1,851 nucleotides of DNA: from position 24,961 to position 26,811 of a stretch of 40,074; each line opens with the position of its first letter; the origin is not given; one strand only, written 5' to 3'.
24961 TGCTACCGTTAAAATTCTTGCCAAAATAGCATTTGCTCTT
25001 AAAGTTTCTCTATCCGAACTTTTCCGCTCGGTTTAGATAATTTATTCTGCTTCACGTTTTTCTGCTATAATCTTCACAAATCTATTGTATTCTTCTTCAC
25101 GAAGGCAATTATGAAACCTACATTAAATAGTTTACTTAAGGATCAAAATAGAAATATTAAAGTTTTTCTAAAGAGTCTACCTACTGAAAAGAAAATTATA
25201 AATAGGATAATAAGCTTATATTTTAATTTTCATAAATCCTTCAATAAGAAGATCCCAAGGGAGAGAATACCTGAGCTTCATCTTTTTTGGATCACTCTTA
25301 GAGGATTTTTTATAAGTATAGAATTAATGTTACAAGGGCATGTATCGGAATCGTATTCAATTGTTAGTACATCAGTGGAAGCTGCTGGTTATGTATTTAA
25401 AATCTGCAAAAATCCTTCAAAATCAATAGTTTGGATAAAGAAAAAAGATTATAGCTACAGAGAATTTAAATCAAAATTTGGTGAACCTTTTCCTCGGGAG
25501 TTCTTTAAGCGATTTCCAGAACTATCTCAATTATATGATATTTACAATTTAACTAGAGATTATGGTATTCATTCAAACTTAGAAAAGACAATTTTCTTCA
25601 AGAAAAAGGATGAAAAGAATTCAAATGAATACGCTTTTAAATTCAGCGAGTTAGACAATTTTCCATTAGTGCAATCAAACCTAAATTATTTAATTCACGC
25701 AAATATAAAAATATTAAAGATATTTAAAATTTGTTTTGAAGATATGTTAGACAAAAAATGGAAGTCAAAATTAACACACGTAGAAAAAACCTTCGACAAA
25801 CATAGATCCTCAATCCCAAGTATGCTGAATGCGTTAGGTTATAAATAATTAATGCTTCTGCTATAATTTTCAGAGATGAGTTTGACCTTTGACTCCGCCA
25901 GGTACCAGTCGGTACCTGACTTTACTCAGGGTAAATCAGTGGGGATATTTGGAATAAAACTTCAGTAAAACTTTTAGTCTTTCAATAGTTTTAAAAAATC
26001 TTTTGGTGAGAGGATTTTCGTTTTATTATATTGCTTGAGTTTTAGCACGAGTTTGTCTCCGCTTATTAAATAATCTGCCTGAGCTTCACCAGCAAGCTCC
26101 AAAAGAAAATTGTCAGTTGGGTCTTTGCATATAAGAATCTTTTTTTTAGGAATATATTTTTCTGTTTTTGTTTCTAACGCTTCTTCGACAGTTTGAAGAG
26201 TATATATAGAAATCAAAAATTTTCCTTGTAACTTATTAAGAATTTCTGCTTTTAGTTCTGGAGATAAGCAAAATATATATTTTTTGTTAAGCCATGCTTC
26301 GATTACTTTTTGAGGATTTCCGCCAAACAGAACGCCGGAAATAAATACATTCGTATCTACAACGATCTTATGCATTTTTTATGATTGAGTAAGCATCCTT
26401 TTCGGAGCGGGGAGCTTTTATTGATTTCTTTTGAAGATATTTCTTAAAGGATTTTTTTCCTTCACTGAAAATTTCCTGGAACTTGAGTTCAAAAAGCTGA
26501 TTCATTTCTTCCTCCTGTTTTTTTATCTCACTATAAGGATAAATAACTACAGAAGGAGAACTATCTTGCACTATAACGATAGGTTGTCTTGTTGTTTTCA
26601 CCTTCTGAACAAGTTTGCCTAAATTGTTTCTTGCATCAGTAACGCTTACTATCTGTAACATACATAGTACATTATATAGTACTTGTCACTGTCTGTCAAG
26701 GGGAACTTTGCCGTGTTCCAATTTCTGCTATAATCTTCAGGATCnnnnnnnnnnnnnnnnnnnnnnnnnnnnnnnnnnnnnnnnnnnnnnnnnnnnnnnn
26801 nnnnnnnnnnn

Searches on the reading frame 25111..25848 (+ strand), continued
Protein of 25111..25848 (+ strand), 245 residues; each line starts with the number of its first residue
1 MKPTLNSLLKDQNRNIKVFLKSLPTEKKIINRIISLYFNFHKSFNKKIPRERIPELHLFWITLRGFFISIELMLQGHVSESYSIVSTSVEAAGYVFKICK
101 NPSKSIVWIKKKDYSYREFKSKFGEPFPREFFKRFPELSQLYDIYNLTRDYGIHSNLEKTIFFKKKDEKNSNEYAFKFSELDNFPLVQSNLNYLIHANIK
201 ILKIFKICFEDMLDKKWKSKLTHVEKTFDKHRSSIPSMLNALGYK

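Call 71: search_dna_similar(query=P0044, collection=plasmids, mode=protein, max_evalue=0.001)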
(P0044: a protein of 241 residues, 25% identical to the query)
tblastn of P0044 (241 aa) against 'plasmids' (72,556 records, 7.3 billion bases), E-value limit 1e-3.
Records with a match: 25; places in all: 25; records where one place covers at least 80% of the query: 5.
Best place of each record, by identity: <60% 25.
By first word of the organism name: Klebsiella 8; Rhizobium 5; Mesorhizobium 3; Burkholderia 3; Martelella 2; Duffyella 1; Ensifer 1; Agrobacterium 1; Caballeronia 1.
By predicted mobility (MOB-suite, as given by PLSDB): conjugative 13; non-mobilizable 7; mobilizable 5.
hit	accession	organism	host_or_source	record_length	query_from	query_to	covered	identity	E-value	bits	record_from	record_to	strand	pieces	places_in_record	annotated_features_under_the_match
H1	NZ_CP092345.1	Rhizobium gallicum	Phaseolus vulgaris,Cell culture,nodule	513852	5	232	91%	27.5%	3e-17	113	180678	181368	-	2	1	hypothetical protein (x2)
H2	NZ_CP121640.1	Rhizobium leguminosarum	Trifolium ambiguum,cell culture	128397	5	232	95%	26.1%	9e-23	103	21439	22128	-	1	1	hypothetical protein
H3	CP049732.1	Rhizobium leguminosarum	Pisum sativum,Pisum sativum nodules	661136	5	230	94%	25.0%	3e-19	93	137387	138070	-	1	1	hypothetical protein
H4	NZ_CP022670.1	Rhizobium leguminosarum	single cell,root nodules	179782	5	213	87%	25.9%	6e-19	92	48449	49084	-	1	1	hypothetical protein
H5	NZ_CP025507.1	Rhizobium leguminosarum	Pisum sativum,pea nodule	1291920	5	213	87%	25.9%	6e-19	92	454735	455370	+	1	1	record has no annotation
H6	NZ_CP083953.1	Mesorhizobium sp. B2-1-8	cell culture,soil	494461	59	214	65%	30.4%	3e-10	67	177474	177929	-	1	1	hypothetical protein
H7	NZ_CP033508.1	Mesorhizobium jarvisii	Lotus corniculatus,cell culture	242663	3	170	70%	26.8%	2e-12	74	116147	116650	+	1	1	hypothetical protein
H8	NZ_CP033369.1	Mesorhizobium loti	Lotus sp.,cell culture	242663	3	170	70%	26.8%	2e-12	74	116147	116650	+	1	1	hypothetical protein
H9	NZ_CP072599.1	Duffyella gerundensis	Prunus dulcis,Inner leaf tissues of ...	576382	10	167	66%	24.1%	6e-10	66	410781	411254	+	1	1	hypothetical protein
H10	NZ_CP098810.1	Ensifer adhaerens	whole organism,soil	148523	51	178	53%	26.9%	2e-8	62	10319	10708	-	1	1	hypothetical protein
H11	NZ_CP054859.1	Martelella sp. NC18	single cell,mine sediment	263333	52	167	48%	29.0%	4e-6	55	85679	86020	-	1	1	hypothetical protein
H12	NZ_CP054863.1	Martelella sp. NC20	single cell,Soudan mine sediment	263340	52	167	48%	29.0%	4e-6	55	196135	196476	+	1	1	hypothetical protein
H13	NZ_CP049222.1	Agrobacterium tumefaciens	Clematis,cell culture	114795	56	166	46%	28.4%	4e-7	57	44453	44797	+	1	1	hypothetical protein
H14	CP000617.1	Burkholderia vietnamiensis G4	-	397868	68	170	43%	30.5%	1e-6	56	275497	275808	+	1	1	hypothetical protein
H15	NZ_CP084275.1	Caballeronia grimmiae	Leptoglossus zonatus,Cell culture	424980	68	167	41%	31.4%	8e-6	54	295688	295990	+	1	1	hypothetical protein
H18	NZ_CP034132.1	Klebsiella quasipneumoniae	Homo sapiens,blood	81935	71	173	43%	25.2%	5e-6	54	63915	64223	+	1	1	hypothetical protein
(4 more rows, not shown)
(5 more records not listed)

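Call 72: search_dna_similar(query=P0023, collection=phages, mode=protein, max_evalue=0.001)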
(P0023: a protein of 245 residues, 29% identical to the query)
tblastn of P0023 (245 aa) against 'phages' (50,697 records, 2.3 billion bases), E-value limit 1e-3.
No match.

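Call 73: get_annotated_region(hit=H2, flank=5000)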
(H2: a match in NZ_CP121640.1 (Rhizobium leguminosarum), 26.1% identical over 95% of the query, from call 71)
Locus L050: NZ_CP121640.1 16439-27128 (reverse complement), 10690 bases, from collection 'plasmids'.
description: Rhizobium leguminosarum strain CC283b plasmid pCC283b_5, complete sequence
organism: Rhizobium leguminosarum (NCBI taxid 384)
taxonomy: Bacteria; Pseudomonadota; Alphaproteobacteria; Hyphomicrobiales; Rhizobiaceae; Rhizobium; Rhizobium leguminosarum
host: -; source: Trifolium ambiguum,cell culture; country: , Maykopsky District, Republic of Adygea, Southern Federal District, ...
typing (MOB-suite, as given by PLSDB): conjugative; replicon rep_cluster_590; relaxase MOBQ; mating-pair formation MPF_T
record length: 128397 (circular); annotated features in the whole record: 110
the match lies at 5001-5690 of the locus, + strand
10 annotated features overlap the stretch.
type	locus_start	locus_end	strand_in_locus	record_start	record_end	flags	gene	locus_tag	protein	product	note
CDS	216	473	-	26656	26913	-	-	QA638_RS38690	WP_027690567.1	helix-turn-helix transcriptional regulator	-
CDS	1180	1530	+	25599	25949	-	-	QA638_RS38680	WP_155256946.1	thioredoxin family protein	-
CDS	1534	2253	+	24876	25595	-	-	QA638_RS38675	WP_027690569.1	cytochrome c biogenesis protein CcdA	GO:0017004 - cytochrome complex assembly [Evidence IEA]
CDS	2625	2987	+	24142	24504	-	-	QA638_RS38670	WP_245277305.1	hypothetical protein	-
CDS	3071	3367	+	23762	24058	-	-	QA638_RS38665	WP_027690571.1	hypothetical protein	-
CDS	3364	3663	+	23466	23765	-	-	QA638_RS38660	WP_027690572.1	hypothetical protein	-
CDS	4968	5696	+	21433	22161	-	-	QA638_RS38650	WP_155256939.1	hypothetical protein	-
CDS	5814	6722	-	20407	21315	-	-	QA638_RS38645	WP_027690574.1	hypothetical protein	-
CDS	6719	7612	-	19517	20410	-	-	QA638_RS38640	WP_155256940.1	HNH endonuclease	-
CDS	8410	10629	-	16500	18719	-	-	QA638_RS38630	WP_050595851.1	CHAT domain-containing protein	-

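Call 74: get_annotated_region(hit=H18, flank=5000)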
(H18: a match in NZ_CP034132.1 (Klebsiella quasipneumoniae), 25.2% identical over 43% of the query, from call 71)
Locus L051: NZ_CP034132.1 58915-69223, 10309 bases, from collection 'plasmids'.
description: Klebsiella quasipneumoniae strain G4584 plasmid pG4584_81.9Kb, complete sequence
organism: Klebsiella quasipneumoniae (NCBI taxid 1463165)
taxonomy: Bacteria; Pseudomonadota; Gammaproteobacteria; Enterobacterales; Enterobacteriaceae; Klebsiella; Klebsiella quasipneumoniae
host: -; source: Homo sapiens,blood; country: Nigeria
typing (MOB-suite, as given by PLSDB): conjugative; replicon IncFII,IncR,rep_cluster_2183; relaxase MOBF; mating-pair formation MPF_T
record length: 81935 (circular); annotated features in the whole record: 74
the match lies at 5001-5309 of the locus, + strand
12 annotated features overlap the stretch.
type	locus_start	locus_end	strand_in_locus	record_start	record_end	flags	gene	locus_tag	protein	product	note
CDS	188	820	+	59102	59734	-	-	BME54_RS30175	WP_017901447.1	ParA family protein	-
CDS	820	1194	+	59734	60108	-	-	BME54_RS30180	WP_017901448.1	hypothetical protein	-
CDS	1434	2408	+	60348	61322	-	parM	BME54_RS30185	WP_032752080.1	plasmid segregation protein ParM domain-containing protein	-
CDS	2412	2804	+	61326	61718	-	-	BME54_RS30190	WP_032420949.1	plasmid partitioning/stability family protein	-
CDS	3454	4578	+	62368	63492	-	-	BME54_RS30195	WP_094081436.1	hypothetical protein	-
CDS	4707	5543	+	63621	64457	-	-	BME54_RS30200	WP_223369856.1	hypothetical protein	-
CDS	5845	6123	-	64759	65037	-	-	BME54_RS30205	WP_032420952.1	hypothetical protein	-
CDS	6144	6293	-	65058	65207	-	-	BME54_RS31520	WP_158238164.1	hypothetical protein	-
CDS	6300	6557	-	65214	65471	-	-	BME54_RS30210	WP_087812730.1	type II toxin-antitoxin system RelE/ParE family toxin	GO:0030541 - plasmid partitioning [Evidence IEA]; GO:0051290 - protein heterotetramerization [Evidence IEA]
CDS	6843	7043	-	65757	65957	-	-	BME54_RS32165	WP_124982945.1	hypothetical protein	-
CDS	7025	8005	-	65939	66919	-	-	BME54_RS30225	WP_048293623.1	IS5-like element ISKpn26 family transposase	GO:0006313 - DNA transposition [Evidence IEA]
CDS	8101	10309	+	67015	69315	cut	traD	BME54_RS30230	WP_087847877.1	type IV conjugative transfer system coupling protein TraD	-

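Call 75: get_annotated_region(hit=H7, flank=5000)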
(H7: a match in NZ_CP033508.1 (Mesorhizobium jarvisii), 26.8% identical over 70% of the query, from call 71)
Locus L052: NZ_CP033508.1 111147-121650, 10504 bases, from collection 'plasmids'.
description: Mesorhizobium jarvisii strain ATCC 33669 plasmid pMJ700743a, complete sequence
organism: Mesorhizobium jarvisii (NCBI taxid 1777867)
taxonomy: Bacteria; Pseudomonadota; Alphaproteobacteria; Hyphomicrobiales; Phyllobacteriaceae; Mesorhizobium; Mesorhizobium jarvisii
host: -; source: Lotus corniculatus,cell culture; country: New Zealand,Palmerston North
typing (MOB-suite, as given by PLSDB): non-mobilizable; replicon IncP; mating-pair formation MPF_T
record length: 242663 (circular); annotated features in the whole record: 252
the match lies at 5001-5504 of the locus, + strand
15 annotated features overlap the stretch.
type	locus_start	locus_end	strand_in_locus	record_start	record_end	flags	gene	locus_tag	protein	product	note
CDS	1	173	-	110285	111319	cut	-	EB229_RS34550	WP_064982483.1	alcohol dehydrogenase catalytic domain-containing protein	-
CDS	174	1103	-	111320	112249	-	choX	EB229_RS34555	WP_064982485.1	choline ABC transporter substrate-binding protein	GO:0015871 - choline transport [Evidence IEA]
CDS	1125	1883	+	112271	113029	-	betI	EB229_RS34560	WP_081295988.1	transcriptional regulator BetI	-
CDS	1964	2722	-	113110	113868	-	-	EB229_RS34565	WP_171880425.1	SDR family oxidoreductase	-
CDS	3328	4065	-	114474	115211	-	-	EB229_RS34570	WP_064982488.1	hypothetical protein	-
CDS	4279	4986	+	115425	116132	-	-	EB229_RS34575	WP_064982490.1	hypothetical protein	-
CDS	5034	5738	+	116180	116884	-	-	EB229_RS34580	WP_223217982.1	hypothetical protein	-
CDS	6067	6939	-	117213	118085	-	-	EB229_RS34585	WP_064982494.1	NmrA family NAD(P)-binding protein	-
CDS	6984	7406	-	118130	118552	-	-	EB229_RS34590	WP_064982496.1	DoxX family protein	-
CDS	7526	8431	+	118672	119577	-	-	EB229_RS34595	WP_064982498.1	LysR family transcriptional regulator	-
CDS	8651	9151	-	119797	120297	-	-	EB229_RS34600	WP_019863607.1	DUF2285 domain-containing protein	-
CDS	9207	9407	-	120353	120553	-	-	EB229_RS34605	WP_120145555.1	DUF6499 domain-containing protein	-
CDS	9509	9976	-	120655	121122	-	-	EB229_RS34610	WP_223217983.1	hypothetical protein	-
CDS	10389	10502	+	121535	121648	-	-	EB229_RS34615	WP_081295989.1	helix-turn-helix transcriptional regulator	-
CDS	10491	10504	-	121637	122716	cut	-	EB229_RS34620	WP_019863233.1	IS630 family transposase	-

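Call 76: search_protein_families(library=ncbifam, alignment_id=A1, max_evalue=0.1)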
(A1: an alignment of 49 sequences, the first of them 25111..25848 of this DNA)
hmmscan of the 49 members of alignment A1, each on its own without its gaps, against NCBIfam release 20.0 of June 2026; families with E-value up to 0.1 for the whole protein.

A. member 1, window:25111-25848:+ (245 aa): 0 families

B. families by the number of members that match (of 49 scanned): 14 families
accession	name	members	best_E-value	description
TIGR01324.1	cysta_beta_ly_B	1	0.0043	cystathionine beta-lyase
NF033828.1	entry_exc2_fam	1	0.011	Exc2 family lipoprotein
NF006425.0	PRK08674.1-5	1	0.013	bifunctional phosphoglucose/phosphomannose isomerase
NF001973.0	PRK00754.1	1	0.017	signal recognition particle protein Srp19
NF008515.0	PRK11436.1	1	0.018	biofilm-dependent modulation protein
NF003815.0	PRK05406.1-4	1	0.022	5-oxoprolinase subunit PxpA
NF047837.1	UDPAcbARedWbcJ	1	0.023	UDP-2-acetamido-2,6-beta-L-arabino-hexul-4-ose reductase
NF047699.2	sulf_reg_SurR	1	0.035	sulfur metabolism transcriptional regulator SurR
NF042988.1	Erm46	1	0.043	23S rRNA (adenine(2058)-N(6))-methyltransferase Erm(46)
NF052224.1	HistRaceHisRFuso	1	0.051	histidine racemase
NF006426.0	PRK08674.1-6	1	0.055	bifunctional phosphoglucose/phosphomannose isomerase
NF004860.0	PRK06215.1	1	0.059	hypothetical protein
TIGR02567.1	YscW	1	0.062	YscW family type III secretion system pilotin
TIGR01329.1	cysta_beta_ly_E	1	0.094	cystathionine beta-lyase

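Call 77: search_protein_families(library=pfam, proteins=[L016:7743-8621:+, P0060, P0049, L018:7720-8115:+, L023:905-1804:+], max_evalue=0.01)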
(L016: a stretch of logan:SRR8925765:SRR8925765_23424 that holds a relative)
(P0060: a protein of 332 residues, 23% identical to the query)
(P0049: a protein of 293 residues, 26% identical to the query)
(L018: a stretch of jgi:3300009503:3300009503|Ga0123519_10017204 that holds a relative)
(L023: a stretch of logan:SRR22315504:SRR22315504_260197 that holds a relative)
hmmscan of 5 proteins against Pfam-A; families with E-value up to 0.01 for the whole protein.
L016:7743-8621:+ (292 aa): 0 families

P0060 (332 aa): 1 family
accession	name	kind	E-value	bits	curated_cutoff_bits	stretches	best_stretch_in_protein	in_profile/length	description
PF18928.5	DUF5677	-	3.4e-05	24.4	27.1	1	132-220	3-86/166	Family of unknown function (DUF5677)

P0049 (293 aa): 1 family
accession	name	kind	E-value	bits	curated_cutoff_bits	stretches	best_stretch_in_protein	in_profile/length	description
PF18928.5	DUF5677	-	0.0041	17.7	27.1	0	109-183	3-67/166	Family of unknown function (DUF5677)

L018:7720-8115:+ (131 aa): 0 families

L023:905-1804:+ (299 aa): 0 families

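Call 78: find_encoding_contigs(protein=P0001, flank=3000, max_places=4)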
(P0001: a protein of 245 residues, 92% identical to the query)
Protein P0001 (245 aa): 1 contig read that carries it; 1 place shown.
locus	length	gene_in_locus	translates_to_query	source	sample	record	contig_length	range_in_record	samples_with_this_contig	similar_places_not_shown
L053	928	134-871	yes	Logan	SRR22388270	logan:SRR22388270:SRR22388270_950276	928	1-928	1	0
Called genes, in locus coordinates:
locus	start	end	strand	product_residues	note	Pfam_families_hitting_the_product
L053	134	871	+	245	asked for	-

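Call 84: find_related_loci(query=window:25111-25848:+, collection=metagenome_contigs, flank=6000)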
Query window:25111-25848:+ (245 aa) in metagenome_contigs; peptide patterns used: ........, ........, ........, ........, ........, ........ (x = any residue, [..] = any of these).
312 stretches matched a pattern, but none encodes a relative of the query by tblastn (E <= 1e-3).

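Call 85: find_related_loci(query=window:25111-25848:+, collection=genome_contigs, flank=6000)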
Query window:25111-25848:+ (245 aa) in genome_contigs; peptide patterns used: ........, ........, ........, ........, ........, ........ (x = any residue, [..] = any of these).
177 stretches matched a pattern, but none encodes a relative of the query by tblastn (E <= 1e-3).

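Call 105: search_solved_structures(query=A6, max_evalue=10)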
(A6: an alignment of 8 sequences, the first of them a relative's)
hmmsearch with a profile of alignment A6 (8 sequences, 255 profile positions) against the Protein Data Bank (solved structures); distinct sequences matched with E-value up to 10: 1.
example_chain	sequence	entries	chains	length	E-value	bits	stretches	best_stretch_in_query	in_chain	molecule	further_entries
8ga7_A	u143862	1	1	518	2.2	11.1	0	23-77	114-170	THR5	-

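Call 121: predict_structure(alignment_id=A7)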
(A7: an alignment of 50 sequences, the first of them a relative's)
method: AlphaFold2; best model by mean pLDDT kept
length: 241 residues; sequences in the alignment: 50
mean_pLDDT: 94.3   pTM: 0.91
mean pLDDT of the five models: 94.3, 93.8, 93.6, 93.4, 92.8
residues with pLDDT >= 90: 208; 70-90: 28; 50-70: 3; < 50: 2
segments of 3 or more residues with pLDDT < 50: none
pLDDT, mean of each block of 10 residues (from residue 1): 72 95 98 98 91 91 98 97 97 98 98 98 98 98 97 92 87 94 93 97 97 88 96 95 82
secondary structure, 60 per line:
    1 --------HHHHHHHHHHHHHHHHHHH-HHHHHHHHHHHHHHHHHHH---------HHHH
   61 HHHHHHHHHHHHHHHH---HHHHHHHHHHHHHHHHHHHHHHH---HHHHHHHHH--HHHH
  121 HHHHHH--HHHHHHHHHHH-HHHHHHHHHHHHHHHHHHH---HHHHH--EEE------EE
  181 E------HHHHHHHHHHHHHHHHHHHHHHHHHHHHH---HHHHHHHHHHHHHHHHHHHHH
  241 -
elements in order: H9-27 H29-47 H57-76 H80-102 H106-114 H117-126 H129-139 H141-159 H163-167 E170-172 E179-181 H188-216 H220-240

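Call 123: fold_search(model_id=the predicted structure, library=pdb)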
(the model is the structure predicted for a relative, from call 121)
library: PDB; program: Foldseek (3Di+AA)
matches with E <= 10: 164; with E <= 0.001: 0
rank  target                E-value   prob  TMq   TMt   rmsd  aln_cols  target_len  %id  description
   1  6p9y_R                6.4e-01  0.12  0.19  0.18  13.2       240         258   11  PAC1 GPCR Receptor complex (released 2020-02-05)
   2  9jr2_R                7.4e-01  0.15  0.24  0.18  16.9       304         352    9  Cryo-EM structure of PTH-PTH1R-Gq (upright state) (released 2024-10-16)
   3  9p93_R                8.1e-01  0.20  0.29  0.23  12.8       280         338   13  Cryo-EM structure of the PAC1sR-VIP-Gs complex (released 2025-11-19)
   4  6z0c_C                8.5e-01  0.10  0.16  0.19  21.4       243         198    8  Structure of in silico modelled artificial Maquette-3 protein (released 2021-03-17)
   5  1r0d_A                8.9e-01  0.13  0.18  0.20  18.9       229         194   10  HIP1R THATCH DOMAIN CORE (released 2004-07-06)
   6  7vgv_B                9.3e-01  0.28  0.34  0.32  11.5       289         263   11  Anion free form of light-driven chloride ion-pumping rhodopsin, NM-R3, structure determined by serial femtosecond crys (released 2022-02-16)
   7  8hao_I                9.8e-01  0.15  0.25  0.19  15.5       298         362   11  Human parathyroid hormone receptor-1 dimer (released 2022-12-21)
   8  6z0c_A                1.0e+00  0.09  0.16  0.18  21.4       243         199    8  Structure of in silico modelled artificial Maquette-3 protein (released 2021-03-17)
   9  9p94_R                1.2e+00  0.08  0.17  0.14  13.7       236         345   12  Cryo-EM structure of the PAC1sR-PACAP27-Gs complex (released 2025-11-19)
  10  8hao_R                1.4e+00  0.13  0.24  0.19  15.3       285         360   11  Human parathyroid hormone receptor-1 dimer (released 2022-12-21)
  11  8a6u_A                1.5e+00  0.09  0.20  0.17  14.2       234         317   12  PcIDS1 in complex with Mg2+ (released 2023-05-31)
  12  9lz2_R                1.6e+00  0.12  0.26  0.23  13.8       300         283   10  Cryo-EM structure of PTH1R(V2RC)-beta-arrestin1 complex (released 2026-03-11)
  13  7d3s_R                1.8e+00  0.11  0.24  0.22  13.2       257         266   10  Human SECR in complex with an engineered Gs heterotrimer (released 2020-11-04)
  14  9lz1_R                1.8e+00  0.11  0.26  0.23  13.8       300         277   10  Cryo-EM structure of PTH1R-beta-arrestin1 complex in state 2 (released 2026-03-11)
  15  8yg4_R                1.8e+00  0.10  0.24  0.21  14.3       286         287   11  A cryo-EM structure of LA-PTH-R1-PTH1R-Gs complex structure (released 2025-09-03)
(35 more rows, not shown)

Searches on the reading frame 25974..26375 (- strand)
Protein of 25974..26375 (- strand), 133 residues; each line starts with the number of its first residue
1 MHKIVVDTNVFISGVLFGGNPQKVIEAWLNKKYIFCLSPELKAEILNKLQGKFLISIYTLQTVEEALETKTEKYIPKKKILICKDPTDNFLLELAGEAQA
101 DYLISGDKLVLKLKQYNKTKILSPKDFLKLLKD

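Call 3: search_protein_families(library=pfam, proteins=[window:25974-26375:-], max_evalue=1)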
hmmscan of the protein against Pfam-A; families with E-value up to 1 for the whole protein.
window:25974-26375:- (133 aa): 4 families
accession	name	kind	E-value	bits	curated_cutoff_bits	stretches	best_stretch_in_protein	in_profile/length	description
PF13470.12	PIN_3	-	2.9e-18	67.2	27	1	3-108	1-114/115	PIN domain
PF01850.27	PIN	-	5.9e-05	24.1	23.6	1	4-120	1-106/120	PIN domain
PF16330.10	MukB_hinge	-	0.12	12.6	27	1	44-109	33-99/167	MukB hinge domain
PF06649.17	DUF1161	-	0.16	12.8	25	1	40-72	3-34/52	Protein of unknown function (DUF1161)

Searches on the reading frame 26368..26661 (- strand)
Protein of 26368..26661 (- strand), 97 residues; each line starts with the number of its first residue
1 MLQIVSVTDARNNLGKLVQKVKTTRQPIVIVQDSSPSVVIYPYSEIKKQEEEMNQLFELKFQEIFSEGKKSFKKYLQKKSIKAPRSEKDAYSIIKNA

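Call 3: search_protein_families(library=pfam, proteins=[window:26368-26661:-], max_evalue=1)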
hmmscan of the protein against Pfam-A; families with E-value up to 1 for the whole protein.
window:26368-26661:- (97 aa): 2 families
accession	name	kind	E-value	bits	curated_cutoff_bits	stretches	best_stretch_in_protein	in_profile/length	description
PF02604.26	PhdYeFM_antitox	-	1.9e-10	40.8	29.8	1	3-54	2-53/74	Antitoxin Phd_YefM, type II toxin-antitoxin system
PF12910.14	PHD_like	-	0.014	15.9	27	1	1-35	1-36/141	Antitoxin of toxin-antitoxin, RelE / RelB, TA system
